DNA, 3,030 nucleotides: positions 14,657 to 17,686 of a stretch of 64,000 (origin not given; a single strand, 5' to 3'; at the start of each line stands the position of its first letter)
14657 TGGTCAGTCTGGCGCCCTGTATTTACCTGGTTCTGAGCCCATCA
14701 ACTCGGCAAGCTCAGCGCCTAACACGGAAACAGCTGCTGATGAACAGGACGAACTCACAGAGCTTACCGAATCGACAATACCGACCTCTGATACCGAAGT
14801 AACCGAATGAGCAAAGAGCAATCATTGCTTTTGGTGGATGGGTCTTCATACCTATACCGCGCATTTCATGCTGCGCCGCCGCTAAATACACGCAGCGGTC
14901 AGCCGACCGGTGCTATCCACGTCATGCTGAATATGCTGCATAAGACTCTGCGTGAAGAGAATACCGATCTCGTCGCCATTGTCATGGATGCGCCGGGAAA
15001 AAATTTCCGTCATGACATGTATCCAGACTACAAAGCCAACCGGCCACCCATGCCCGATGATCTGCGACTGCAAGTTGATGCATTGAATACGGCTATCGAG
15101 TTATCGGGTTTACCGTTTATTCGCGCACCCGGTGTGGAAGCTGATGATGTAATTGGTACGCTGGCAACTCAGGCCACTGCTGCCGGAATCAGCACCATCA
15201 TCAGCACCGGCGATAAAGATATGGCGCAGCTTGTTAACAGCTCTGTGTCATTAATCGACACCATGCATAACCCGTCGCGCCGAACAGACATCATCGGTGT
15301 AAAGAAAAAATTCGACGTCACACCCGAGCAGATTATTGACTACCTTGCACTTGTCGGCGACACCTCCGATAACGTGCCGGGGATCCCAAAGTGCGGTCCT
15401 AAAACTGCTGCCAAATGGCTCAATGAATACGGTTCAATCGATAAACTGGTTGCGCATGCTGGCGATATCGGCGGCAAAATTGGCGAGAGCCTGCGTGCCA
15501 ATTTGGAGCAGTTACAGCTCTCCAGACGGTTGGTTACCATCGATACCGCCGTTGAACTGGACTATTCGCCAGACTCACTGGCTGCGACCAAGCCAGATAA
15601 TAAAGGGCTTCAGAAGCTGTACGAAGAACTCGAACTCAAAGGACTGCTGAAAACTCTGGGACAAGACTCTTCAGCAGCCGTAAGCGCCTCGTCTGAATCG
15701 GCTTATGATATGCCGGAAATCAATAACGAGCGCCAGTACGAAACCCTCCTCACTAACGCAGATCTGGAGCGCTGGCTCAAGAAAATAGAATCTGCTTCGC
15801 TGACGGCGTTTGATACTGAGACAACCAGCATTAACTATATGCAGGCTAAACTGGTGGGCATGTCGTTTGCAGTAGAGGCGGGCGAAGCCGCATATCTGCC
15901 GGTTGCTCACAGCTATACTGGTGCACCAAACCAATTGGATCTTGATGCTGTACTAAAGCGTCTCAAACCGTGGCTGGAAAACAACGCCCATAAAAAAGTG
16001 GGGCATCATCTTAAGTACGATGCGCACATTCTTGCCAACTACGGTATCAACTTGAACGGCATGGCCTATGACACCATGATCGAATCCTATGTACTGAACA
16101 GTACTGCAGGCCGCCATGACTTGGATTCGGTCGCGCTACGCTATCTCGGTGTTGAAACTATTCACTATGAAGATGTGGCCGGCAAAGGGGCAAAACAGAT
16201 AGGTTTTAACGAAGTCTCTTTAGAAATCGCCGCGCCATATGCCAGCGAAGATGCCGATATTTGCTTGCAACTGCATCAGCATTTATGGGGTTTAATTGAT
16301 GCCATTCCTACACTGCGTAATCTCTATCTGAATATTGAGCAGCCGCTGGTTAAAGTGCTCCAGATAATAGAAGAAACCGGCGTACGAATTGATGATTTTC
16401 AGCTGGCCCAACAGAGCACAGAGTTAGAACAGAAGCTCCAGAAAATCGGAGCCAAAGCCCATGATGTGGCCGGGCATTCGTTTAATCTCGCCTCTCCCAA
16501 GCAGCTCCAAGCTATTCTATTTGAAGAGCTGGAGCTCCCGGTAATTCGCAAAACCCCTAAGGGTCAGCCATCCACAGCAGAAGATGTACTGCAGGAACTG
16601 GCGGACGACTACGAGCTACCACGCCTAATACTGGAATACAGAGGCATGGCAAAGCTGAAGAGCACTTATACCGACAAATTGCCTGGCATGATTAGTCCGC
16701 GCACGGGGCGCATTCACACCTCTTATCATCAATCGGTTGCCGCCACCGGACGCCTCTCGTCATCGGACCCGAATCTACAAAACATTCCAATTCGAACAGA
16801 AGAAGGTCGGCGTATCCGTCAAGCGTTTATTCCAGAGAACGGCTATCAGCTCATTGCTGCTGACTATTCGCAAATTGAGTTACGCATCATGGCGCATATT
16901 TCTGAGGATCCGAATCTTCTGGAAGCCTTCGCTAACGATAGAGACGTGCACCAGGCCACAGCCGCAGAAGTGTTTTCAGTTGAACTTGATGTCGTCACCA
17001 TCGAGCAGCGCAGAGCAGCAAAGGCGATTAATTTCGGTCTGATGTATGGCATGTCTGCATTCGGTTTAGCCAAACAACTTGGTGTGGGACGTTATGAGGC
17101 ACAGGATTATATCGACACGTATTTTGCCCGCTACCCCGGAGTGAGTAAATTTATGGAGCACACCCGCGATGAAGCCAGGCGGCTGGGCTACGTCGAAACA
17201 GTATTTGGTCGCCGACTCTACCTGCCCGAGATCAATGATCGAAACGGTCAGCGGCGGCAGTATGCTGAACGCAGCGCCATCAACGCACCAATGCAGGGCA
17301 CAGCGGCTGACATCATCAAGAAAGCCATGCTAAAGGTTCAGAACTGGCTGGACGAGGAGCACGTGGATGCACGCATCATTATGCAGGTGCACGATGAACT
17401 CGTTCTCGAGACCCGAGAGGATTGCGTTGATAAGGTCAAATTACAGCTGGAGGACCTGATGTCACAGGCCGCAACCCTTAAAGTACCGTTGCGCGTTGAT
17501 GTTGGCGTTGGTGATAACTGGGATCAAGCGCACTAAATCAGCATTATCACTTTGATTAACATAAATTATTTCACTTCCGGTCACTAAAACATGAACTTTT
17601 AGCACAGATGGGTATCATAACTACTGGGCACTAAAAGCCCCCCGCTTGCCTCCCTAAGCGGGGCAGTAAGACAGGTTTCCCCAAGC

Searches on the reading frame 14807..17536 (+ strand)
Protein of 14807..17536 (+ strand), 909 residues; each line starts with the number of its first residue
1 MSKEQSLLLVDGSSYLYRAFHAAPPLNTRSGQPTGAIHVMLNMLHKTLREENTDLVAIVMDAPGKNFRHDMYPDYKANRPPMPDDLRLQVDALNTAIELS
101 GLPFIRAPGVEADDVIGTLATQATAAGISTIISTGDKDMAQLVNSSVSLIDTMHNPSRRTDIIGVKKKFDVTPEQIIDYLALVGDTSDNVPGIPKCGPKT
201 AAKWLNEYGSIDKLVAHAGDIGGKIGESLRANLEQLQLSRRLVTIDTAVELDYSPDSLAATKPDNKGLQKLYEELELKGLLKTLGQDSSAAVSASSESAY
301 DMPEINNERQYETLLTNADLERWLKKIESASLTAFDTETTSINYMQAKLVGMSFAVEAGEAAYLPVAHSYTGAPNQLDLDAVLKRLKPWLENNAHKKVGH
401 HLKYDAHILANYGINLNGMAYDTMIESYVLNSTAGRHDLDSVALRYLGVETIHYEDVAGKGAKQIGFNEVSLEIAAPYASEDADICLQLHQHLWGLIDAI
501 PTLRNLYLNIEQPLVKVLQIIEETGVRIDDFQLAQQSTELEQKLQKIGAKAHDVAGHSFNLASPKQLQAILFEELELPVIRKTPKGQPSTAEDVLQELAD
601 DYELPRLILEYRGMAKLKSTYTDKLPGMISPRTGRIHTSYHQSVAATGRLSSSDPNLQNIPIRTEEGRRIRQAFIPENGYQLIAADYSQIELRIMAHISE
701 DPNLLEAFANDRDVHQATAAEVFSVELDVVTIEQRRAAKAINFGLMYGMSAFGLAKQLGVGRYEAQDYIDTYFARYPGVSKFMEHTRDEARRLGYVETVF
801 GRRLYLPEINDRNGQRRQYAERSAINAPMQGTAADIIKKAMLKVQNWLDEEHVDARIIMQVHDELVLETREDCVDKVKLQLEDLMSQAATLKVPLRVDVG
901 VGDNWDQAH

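Call 49: search_protein_families(library=pfam, proteins=[window:14807-17536:+], max_evalue=0.00001)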
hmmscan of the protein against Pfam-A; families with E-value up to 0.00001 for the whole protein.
window:14807-17536:+ (909 aa): 5 families
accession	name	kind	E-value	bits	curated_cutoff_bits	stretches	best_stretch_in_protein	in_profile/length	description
PF00476.26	DNA_pol_A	-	3.5e-165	550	34.3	1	533-906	4-380/381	DNA polymerase family A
PF02739.22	5_3_exonuc_N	-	6.7e-53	179.2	34.3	1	7-169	2-163/164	5'-3' exonuclease, N-terminal resolvase-like domain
PF01367.25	5_3_exonuc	-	1e-33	116.1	40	1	171-265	1-96/97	5'-3' exonuclease, C-terminal SAM fold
PF01612.26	DNA_pol_A_exo1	-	4e-33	115.1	23.6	1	311-495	1-170/173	3'-5' exonuclease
PF22619.2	DNA_polI_exo1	-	2.3e-14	53.8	27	1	338-464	4-118/140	DNA polymerase I, ribonuclease H-like domain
